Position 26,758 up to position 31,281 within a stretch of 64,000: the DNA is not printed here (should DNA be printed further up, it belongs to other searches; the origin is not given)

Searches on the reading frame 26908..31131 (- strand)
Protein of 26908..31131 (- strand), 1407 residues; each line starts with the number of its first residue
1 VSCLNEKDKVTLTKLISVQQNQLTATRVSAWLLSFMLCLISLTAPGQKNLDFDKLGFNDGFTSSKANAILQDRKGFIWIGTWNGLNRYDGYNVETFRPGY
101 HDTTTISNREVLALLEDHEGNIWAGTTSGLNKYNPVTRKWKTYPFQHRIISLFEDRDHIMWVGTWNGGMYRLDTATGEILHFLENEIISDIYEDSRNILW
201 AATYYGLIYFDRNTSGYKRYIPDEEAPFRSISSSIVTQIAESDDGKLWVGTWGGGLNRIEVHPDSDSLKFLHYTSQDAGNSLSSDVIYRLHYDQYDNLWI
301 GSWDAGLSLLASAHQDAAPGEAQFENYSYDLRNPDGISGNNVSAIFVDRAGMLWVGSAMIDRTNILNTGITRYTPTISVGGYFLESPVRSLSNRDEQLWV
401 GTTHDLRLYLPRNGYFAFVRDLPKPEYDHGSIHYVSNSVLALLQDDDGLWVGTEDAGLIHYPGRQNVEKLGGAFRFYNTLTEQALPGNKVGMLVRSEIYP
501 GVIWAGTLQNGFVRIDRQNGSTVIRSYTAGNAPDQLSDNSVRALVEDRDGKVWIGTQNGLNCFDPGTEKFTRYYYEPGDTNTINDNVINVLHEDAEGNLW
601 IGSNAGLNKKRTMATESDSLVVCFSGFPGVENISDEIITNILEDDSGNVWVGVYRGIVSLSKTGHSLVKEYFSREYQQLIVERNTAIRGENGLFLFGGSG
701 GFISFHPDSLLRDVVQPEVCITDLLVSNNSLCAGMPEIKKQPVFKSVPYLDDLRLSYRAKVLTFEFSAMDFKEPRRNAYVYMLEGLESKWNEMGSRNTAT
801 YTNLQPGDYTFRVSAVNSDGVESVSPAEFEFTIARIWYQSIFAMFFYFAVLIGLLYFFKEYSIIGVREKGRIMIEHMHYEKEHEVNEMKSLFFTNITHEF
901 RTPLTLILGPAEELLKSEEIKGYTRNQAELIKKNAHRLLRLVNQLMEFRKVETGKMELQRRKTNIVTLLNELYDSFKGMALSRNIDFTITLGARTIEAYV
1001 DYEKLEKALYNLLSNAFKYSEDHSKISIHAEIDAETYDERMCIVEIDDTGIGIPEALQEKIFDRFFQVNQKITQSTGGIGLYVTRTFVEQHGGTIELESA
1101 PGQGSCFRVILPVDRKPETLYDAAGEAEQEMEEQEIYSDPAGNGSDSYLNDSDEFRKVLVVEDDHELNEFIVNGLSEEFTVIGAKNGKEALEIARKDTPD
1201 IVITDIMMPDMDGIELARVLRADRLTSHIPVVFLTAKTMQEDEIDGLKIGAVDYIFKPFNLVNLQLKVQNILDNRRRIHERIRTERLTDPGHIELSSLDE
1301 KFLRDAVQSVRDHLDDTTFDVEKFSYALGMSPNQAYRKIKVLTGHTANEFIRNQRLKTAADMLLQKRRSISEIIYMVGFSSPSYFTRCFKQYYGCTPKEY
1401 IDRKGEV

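Call 21: search_protein_families(library=pfam, proteins=[window:26908-31131:-], max_evalue=0.001)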
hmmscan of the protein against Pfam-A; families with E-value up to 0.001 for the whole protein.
window:26908-31131:- (1407 aa): 11 families
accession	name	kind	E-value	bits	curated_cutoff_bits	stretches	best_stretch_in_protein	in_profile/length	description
PF07494.17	Reg_prop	-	5.6e-52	167.4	20.4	1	536-558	2-24/24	Two component regulator propeller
PF02518.31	HATPase_c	-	6.1e-27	94.7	26.4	1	1001-1114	2-110/111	Histidine kinase-, DNA gyrase B-, and HSP90-like ATPase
PF00072.30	Response_reg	-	3.5e-26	92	30.2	1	1158-1268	1-110/111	Response regulator receiver domain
PF12833.13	HTH_18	-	5.2e-21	75.2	33.6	1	1327-1401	4-78/80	Helix-turn-helix domain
PF07495.19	Y_Y_Y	-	2e-16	60.1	26.6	1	770-833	1-64/65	Y_Y_Y domain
PF00165.29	HTH_AraC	-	8e-15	55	26.6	1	1365-1401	6-41/42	Bacterial regulatory helix-turn-helix proteins, AraC family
PF00512.31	HisKA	-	7.7e-13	48.7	26.9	1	888-954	1-66/66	His Kinase A (phospho-acceptor) domain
PF16819.11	DUF5074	-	2e-06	27.5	27.2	0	484-571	140-219/353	Domain of unknown function (DUF5074)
PF23748.1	Beta-prop_LRRK2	-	7e-05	22.4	26.9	0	141-185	268-312/359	LRRK2 beta propeller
PF23198.2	PDE8A_N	-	0.00026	21.4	29.6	1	1159-1243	13-100/147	PDE8A-like, N-terminal domain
PF08450.18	SGL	-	0.00038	20.6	26.3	0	538-606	40-106/246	SMP-30/Gluconolactonase/LRE-like region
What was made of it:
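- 26908..31131 (-): Hybrid two-component system regulator, the likely sensor of the locus. Pfam Reg_prop, Y_Y_Y, HisKA, HATPase_c, Response_reg and HTH_18 (call 21)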
